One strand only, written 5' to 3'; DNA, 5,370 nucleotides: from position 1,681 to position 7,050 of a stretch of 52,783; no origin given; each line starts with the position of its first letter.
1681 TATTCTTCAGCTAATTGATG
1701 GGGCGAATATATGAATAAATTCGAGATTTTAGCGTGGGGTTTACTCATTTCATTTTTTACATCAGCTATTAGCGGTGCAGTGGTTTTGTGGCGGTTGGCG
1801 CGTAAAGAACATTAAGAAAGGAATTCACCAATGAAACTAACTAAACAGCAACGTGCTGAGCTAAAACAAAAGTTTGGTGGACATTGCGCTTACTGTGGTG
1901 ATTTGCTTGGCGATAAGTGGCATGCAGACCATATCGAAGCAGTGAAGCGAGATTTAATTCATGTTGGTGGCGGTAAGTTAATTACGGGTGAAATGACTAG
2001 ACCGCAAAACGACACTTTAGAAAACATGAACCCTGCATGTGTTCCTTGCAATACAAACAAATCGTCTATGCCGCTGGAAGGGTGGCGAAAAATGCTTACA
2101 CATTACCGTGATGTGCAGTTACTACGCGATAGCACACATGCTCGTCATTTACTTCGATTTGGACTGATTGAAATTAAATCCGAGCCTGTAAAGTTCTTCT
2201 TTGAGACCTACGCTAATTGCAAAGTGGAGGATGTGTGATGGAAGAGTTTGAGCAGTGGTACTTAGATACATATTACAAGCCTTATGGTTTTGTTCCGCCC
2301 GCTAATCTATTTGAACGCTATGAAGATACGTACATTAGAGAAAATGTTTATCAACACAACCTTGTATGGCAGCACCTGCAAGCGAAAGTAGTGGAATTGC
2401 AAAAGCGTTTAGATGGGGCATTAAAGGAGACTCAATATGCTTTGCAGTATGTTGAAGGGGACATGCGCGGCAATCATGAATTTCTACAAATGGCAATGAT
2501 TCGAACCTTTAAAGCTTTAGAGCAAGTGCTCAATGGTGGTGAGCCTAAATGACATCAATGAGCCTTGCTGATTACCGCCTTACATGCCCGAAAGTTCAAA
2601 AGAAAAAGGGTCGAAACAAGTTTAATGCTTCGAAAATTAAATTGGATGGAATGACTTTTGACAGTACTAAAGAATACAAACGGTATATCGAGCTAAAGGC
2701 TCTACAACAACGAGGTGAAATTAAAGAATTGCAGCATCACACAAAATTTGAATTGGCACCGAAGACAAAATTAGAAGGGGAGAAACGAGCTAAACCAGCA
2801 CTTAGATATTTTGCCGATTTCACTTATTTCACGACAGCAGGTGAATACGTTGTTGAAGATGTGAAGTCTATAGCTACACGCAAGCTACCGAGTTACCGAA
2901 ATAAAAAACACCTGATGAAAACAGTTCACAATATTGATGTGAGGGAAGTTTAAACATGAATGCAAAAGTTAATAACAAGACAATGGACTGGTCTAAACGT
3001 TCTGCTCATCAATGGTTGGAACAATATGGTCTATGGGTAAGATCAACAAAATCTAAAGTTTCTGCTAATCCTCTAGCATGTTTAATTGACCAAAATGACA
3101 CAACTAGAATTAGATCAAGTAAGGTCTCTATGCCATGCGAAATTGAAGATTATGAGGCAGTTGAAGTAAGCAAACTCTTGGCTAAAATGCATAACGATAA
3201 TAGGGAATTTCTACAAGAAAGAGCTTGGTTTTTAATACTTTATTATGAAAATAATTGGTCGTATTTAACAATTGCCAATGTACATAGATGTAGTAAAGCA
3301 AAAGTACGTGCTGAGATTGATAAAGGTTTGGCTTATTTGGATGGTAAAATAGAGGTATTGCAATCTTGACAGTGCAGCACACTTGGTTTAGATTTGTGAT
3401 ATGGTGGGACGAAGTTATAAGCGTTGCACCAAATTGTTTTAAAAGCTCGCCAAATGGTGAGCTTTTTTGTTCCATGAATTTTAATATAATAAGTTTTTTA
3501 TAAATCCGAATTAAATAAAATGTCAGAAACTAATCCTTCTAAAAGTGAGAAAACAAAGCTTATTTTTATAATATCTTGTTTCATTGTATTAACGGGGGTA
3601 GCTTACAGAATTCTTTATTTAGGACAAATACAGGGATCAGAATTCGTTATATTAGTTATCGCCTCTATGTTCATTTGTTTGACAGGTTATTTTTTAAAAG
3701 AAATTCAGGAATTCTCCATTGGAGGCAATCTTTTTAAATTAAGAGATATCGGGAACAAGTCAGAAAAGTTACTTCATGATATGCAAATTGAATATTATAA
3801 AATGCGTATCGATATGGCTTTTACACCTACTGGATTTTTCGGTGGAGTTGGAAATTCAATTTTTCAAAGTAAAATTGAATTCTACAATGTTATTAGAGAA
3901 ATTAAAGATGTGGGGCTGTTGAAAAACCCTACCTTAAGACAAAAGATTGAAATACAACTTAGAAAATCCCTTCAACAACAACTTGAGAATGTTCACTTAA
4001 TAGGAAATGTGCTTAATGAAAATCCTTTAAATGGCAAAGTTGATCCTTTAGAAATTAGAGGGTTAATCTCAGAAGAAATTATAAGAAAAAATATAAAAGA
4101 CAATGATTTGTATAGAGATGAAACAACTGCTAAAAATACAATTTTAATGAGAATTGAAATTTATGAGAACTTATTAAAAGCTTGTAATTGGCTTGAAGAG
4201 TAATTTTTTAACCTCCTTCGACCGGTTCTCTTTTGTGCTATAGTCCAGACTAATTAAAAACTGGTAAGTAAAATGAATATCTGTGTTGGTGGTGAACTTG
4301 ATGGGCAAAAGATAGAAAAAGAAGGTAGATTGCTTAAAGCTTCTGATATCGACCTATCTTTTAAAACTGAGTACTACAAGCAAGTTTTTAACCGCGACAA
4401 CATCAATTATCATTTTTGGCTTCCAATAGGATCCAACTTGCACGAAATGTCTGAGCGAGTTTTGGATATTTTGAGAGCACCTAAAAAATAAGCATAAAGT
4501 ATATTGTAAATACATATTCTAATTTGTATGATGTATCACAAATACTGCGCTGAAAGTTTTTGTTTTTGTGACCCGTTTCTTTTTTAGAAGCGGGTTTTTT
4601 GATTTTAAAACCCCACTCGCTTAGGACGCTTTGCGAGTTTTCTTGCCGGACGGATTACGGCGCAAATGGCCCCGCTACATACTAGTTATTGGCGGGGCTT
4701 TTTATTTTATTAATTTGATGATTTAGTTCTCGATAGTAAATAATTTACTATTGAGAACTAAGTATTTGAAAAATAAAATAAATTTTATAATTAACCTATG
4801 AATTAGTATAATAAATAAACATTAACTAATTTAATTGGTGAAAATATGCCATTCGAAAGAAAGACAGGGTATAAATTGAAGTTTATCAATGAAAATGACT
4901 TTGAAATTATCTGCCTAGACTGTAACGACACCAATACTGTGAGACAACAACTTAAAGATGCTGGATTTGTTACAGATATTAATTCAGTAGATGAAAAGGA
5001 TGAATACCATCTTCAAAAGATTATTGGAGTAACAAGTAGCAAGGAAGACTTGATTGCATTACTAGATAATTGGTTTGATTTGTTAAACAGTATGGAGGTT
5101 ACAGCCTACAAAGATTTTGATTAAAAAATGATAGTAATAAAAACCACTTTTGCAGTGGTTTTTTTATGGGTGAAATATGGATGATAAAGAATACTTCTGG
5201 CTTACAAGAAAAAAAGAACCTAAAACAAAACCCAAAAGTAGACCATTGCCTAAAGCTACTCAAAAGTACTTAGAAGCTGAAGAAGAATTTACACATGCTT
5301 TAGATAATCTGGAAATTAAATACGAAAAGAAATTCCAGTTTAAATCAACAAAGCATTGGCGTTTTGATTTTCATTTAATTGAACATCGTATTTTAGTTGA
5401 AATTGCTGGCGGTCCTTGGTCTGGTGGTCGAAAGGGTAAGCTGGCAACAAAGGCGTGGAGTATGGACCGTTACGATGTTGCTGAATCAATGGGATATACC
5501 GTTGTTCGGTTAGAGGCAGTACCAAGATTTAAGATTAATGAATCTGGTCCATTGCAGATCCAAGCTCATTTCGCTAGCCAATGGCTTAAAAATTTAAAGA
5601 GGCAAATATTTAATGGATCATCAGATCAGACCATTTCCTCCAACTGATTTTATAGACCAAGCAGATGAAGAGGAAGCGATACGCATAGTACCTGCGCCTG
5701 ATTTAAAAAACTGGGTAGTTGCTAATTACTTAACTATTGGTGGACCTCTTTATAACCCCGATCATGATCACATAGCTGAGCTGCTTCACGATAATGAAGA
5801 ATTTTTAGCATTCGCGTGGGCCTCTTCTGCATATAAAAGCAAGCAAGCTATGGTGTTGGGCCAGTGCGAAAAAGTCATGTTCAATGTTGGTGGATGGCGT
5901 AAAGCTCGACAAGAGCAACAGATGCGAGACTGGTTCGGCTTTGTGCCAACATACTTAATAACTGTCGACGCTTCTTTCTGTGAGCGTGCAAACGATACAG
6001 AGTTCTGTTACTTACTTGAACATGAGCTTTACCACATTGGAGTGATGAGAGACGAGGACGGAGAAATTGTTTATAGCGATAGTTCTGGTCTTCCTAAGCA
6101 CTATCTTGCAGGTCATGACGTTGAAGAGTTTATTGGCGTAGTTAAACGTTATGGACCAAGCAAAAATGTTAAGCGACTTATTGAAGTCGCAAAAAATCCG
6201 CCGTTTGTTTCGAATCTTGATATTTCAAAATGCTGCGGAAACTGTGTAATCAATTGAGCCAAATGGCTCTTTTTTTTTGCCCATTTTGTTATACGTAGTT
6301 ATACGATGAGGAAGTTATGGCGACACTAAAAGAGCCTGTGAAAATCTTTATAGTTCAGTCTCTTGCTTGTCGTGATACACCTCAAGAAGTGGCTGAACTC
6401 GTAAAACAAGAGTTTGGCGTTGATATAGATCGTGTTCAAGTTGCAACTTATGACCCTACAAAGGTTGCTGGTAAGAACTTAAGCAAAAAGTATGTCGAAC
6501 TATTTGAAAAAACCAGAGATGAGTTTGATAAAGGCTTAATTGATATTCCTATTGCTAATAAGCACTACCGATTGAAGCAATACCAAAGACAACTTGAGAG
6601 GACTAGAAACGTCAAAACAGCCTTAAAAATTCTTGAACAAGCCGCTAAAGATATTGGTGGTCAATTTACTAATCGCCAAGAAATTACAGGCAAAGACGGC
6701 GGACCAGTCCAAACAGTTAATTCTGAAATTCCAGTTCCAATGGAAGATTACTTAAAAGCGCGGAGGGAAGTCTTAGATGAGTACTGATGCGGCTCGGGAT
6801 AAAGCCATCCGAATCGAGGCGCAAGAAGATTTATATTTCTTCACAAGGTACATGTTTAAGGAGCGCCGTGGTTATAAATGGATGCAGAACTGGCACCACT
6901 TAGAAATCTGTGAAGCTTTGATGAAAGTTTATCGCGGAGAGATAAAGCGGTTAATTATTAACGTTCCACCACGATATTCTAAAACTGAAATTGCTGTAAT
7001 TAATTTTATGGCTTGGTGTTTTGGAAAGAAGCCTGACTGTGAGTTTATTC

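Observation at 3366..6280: Low-GC accessory-gene cluster between the Q-like gene and the packaging operon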

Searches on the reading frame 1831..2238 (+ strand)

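Call 4: search_protein_families(library=pfam, proteins=[window:1831-2238:+], max_evalue=0.1)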
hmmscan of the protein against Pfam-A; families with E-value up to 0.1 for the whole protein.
window:1831-2238:+ (135 aa): 1 family
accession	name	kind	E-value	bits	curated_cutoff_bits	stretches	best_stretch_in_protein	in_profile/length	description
PF01844.29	HNH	-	1.2e-05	25.8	21.4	1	19-41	1-25/47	HNH endonuclease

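Call 5: search_protein_families(library=phrogs, proteins=[window:1831-2238:+], max_evalue=0.01)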
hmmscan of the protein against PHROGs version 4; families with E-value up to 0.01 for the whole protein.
window:1831-2238:+ (135 aa): 9 families
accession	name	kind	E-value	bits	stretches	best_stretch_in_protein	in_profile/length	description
phrog_2118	-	DNA, RNA and nucleotide metabolism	5.9e-57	194.5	1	1-133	161-276/301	HNH endonuclease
phrog_1035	-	DNA, RNA and nucleotide metabolism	1.2e-08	36.1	1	3-89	146-222/271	endonuclease VII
phrog_2214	-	DNA, RNA and nucleotide metabolism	1.3e-06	28.8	1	4-94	181-253/429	HNH endonuclease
phrog_333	-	DNA, RNA and nucleotide metabolism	1.8e-05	25.9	1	6-81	23-82/138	HNH endonuclease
phrog_2914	-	DNA, RNA and nucleotide metabolism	2.8e-05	25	1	2-89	81-149/190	endonuclease VII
phrog_338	-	DNA, RNA and nucleotide metabolism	3.2e-05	24.5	1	4-83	190-265/340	HNH endonuclease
phrog_5718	-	DNA, RNA and nucleotide metabolism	0.0019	18.2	1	5-95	117-191/394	HNH endonuclease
phrog_589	-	DNA, RNA and nucleotide metabolism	0.0021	18.8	1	7-78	82-139/179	HNH endonuclease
phrog_144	-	DNA, RNA and nucleotide metabolism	0.0027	18.4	1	7-97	75-149/175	HNH endonuclease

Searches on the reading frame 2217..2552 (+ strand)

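Call 4: search_protein_families(library=pfam, proteins=[window:2217-2552:+], max_evalue=0.1)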
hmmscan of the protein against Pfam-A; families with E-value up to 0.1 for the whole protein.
window:2217-2552:+ (111 aa): 1 family
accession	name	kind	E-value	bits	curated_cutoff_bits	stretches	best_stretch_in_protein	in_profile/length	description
PF08954.16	Trimer_CC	-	0.023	14.8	27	1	53-66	30-43/52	Trimerisation motif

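Call 5: search_protein_families(library=phrogs, proteins=[window:2217-2552:+], max_evalue=0.01)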
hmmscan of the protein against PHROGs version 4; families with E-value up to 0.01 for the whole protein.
window:2217-2552:+ (111 aa): 3 families
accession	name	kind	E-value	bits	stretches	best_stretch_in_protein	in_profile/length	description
phrog_17257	-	unknown function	1.7e-72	241.3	1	8-111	1-104/104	-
phrog_4642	-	unknown function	1.2e-26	94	1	52-109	23-80/80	-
phrog_3735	-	unknown function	8.1e-11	43.2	2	60-110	108-158/182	-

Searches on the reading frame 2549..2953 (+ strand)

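Call 4: search_protein_families(library=pfam, proteins=[window:2549-2953:+], max_evalue=0.1)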
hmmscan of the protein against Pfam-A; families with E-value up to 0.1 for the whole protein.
window:2549-2953:+ (134 aa): 2 families
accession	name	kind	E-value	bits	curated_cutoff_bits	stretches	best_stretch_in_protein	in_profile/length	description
PF06356.17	DUF1064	-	3.6e-19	69.7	24.7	1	22-114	1-91/117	Protein of unknown function (DUF1064)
PF20987.3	I-TevI_DNA-bd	-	0.032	14.6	27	0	18-42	2-26/51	Intron-encoded endonuclease 1, DNA-binding domain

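Call 5: search_protein_families(library=phrogs, proteins=[window:2549-2953:+], max_evalue=0.01)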
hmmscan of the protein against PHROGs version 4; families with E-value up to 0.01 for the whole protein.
window:2549-2953:+ (134 aa): 4 families
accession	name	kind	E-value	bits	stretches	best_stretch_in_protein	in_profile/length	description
phrog_190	-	DNA, RNA and nucleotide metabolism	3.4e-42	146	1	12-134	165-281/338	Holliday junction resolvase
phrog_32087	-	unknown function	5.8e-35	120.4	1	69-134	1-67/67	-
phrog_37023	-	DNA, RNA and nucleotide metabolism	1.1e-07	32.8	1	27-113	37-122/171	endonuclease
phrog_31719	-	unknown function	0.00027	21.9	1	23-91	2-64/65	-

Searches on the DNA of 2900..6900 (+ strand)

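Call 9: search_dna_similar(query=window:2900-6900:+, collection=phages, mode=near, max_rows=30)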
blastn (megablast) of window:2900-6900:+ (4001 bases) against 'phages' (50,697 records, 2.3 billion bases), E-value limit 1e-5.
Records with a match: 57; places in all: 70; records where one place covers at least 80% of the query: 2.
Best place of each record, by identity: >=99% 2; 95-99% 16; 90-95% 15; 80-90% 21; 60-80% 3.
By first word of the organism name: Acinetobacter 57.
By host as written in the record: Acinetobacter baumannii 21; - 10; Acinetobacter baumannii 703 5; Acinetobacter baumannii 1971 3; Acinetobacter sp. 3; Acinetobacter baumannii 1326 2; Acinetobacter baumannii YMC/09/02/B1251 2; Acinetobacter baumannii 090888 1; and 10 more.
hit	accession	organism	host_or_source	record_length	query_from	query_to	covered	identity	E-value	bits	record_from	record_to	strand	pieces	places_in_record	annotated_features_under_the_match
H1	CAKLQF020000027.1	Acinetobacter phage MD-2021a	not known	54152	1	4001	100%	99.9%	0e+0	7369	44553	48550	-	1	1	Uncharacterised protein (x5) | Uncharacterized conserved protein | Phage antitermination protein Q | Transposase and inactivated derivatives | Protein of uncharacterised function (DUF1064)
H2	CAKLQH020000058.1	Acinetobacter phage MD-2021a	not known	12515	1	4001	100%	99.9%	0e+0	7369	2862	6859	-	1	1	Uncharacterised protein (x5) | Uncharacterized conserved protein | Phage antitermination protein Q | Transposase and inactivated derivatives | Protein of uncharacterised function (DUF1064)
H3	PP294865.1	Acinetobacter phage vB_AbaS_Gln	Acinetobacter baumannii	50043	1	3378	50%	90.8%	0e+0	2669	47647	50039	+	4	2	putative metallopeptidase | putative endonuclease | antiterminator Q protein | hypothetical protein (x3) | endodeoxyribonuclease I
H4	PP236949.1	Acinetobacter phage vB_AbaS_SA1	Acinetobacter baumannii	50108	1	3378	50%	90.8%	0e+0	2669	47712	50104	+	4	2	putative metallopeptidase | putative endonuclease | antiterminator Q protein | hypothetical protein (x3) | endodeoxyribonuclease I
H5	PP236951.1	Acinetobacter phage vB_AbaS_Eva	Acinetobacter baumannii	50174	1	3378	50%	90.8%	0e+0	2669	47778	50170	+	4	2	hypothetical protein (x6) | DUF1064 domain-containing protein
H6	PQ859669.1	Acinetobacter phage phi1_092021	Acinetobacter baumannii 090888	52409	2276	4001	43%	88.3%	0e+0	2065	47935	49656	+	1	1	transposase | hypothetical protein (x2) | HNH endonuclease | terminase large subunit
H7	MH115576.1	Acinetobacter phage AM106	Acinetobacter baumannii NIPH 329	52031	2276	4001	43%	88.3%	0e+0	2065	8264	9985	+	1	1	putative metallopeptidase | hypothetical protein (x2) | putative endonuclease | terminase large subunit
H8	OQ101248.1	Acinetobacter phage Acba_3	Acinetobacter baumannii 1971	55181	2276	4001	43%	88.3%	0e+0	2065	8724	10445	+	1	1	putative metallopeptidase | DUF2280 domain-containing protein | putative endonuclease | terminase large subunit | hypothetical protein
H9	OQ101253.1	Acinetobacter phage Aclw_9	Acinetobacter baumannii 703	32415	2276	4001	43%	88.3%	0e+0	2065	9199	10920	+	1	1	record has no annotation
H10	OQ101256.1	Acinetobacter phage Acba_14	Acinetobacter baumannii 1971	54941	2276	4001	43%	88.3%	0e+0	2065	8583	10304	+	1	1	putative metallopeptidase | DUF2280 domain-containing protein | hypothetical protein (x2) | terminase large subunit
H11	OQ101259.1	Acinetobacter phage Acba_18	Acinetobacter baumannii 703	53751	2276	4001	43%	88.3%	0e+0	2065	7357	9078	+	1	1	record has no annotation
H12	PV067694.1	Acinetobacter phage Acba_23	Acinetobacter sp. 107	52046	2276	4001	43%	88.3%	0e+0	2065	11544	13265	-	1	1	hypothetical protein (x5)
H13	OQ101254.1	Acinetobacter phage Acba_11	Acinetobacter baumannii 1326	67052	2276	4001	43%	88.3%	0e+0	2060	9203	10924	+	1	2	putative metallopeptidase | DUF2280 domain-containing protein | putative endonuclease | terminase large subunit | hypothetical protein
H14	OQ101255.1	Acinetobacter phage Acba_13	Acinetobacter baumannii 1326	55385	2276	4001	43%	88.3%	0e+0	2060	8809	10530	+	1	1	putative metallopeptidase | hypothetical protein (x2) | putative endonuclease | terminase large subunit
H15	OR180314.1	Acinetobacter phage A3926.3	Acinetobacter baumannii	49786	1332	3417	36%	93.2%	0e+0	2123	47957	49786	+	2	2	hypothetical protein (x4)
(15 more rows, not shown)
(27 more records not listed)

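Call 12: get_annotated_region(hit=H7, flank=6000)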
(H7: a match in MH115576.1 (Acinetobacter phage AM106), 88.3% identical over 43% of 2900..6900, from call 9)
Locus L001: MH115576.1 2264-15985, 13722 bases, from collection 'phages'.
description: Acinetobacter phage AM106, complete genome.
organism: Acinetobacter phage AM106 (NCBI taxid 2163986)
taxonomy: Viruses; Duplodnaviria; Heunggongvirae; Uroviricota; Caudoviricetes
host: Acinetobacter baumannii NIPH 329; source: Moscow river water; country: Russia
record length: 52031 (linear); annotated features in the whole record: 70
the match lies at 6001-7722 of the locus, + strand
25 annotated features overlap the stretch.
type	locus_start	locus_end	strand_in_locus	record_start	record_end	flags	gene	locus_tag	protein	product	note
CDS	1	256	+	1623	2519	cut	-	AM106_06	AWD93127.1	hypothetical protein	DUF1376 domain-containing protein; orf06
CDS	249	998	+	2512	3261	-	-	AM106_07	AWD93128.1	putative DNA transcription activator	PF06992.10 family protein; orf07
CDS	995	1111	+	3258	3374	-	-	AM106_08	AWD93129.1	hypothetical protein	orf08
CDS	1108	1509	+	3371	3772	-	-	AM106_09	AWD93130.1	hypothetical protein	orf09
CDS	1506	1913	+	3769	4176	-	-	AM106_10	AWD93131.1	hypothetical protein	orf10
CDS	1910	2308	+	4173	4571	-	-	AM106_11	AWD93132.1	putative HNH endonuclease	orf11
CDS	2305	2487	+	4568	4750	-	-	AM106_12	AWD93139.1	hypothetical protein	orf12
CDS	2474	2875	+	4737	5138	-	-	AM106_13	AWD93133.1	hypothetical protein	orf13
CDS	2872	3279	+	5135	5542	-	-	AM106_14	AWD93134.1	putative endodeoxyribonuclease I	orf14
CDS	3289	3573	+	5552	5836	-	-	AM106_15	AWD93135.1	hypothetical protein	orf15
CDS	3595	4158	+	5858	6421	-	-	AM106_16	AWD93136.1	hypothetical protein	orf16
CDS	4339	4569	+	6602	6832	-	-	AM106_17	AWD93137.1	hypothetical protein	trimeric coiled coil protein; orf17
CDS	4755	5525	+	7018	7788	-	-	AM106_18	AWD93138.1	putative DNA adenine methyltransferase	orf18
CDS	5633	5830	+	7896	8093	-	-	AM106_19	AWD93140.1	hypothetical protein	orf19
CDS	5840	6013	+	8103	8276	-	-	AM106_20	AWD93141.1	hypothetical protein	orf20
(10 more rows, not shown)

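Call 13: get_annotated_region(hit=H3, flank=3000)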
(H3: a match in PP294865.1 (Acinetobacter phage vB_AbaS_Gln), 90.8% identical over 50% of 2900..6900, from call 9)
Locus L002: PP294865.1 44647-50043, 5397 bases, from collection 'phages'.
description: Acinetobacter phage vB_AbaS_Gln, complete genome.
organism: Acinetobacter phage vB_AbaS_Gln (NCBI taxid 3120006)
taxonomy: Viruses; Duplodnaviria; Heunggongvirae; Uroviricota; Caudoviricetes; Vieuvirus
host: Acinetobacter baumannii; source: hospital sewage; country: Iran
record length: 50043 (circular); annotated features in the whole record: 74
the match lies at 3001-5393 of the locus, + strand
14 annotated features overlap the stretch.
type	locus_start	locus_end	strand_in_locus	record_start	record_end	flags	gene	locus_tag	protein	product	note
CDS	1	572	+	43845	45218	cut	-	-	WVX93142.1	replicative DNA helicase DnaB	-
CDS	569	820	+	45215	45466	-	-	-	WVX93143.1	transcriptional regulator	-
CDS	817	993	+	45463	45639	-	-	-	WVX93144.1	hypothetical protein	-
CDS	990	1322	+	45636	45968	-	-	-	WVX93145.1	hypothetical protein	-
CDS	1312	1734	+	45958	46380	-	-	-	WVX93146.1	hypothetical protein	-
CDS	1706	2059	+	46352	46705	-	-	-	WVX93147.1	hypothetical protein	-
CDS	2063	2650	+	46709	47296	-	-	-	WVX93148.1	hypothetical protein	-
CDS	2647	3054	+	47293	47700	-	-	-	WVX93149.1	endodeoxyribonuclease I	-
CDS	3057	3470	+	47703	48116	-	-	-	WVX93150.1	antiterminator Q protein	-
CDS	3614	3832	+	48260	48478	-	-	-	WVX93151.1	hypothetical protein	-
CDS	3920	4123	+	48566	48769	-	-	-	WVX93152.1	hypothetical protein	-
CDS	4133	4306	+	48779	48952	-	-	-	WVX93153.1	hypothetical protein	-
CDS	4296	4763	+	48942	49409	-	-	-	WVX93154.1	putative endonuclease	-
CDS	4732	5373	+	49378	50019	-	-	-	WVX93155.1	putative metallopeptidase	-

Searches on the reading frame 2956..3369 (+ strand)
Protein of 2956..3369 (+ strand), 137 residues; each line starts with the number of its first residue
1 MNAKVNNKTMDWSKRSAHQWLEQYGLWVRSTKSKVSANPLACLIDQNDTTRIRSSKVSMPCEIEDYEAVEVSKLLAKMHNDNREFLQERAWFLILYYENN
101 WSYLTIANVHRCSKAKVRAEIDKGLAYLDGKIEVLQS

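Call 4: search_protein_families(library=pfam, proteins=[window:2956-3369:+], max_evalue=0.1)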
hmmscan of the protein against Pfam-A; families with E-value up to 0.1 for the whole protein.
window:2956-3369:+ (137 aa): 2 families
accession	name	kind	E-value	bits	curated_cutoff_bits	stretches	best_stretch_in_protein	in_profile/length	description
PF06530.18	Phage_antitermQ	-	3.7e-09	37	26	1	15-135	2-113/118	Phage antitermination protein Q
PF04433.23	SWIRM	-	0.0019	18.8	28.6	1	61-123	5-66/84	SWIRM domain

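Call 5: search_protein_families(library=phrogs, proteins=[window:2956-3369:+], max_evalue=0.01)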
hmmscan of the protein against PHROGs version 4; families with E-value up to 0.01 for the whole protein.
window:2956-3369:+ (137 aa): 1 family
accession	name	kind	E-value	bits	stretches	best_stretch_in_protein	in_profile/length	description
phrog_79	-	transcription regulation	1.4e-30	107.1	1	1-135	6-140/156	anti-termination protein Q-like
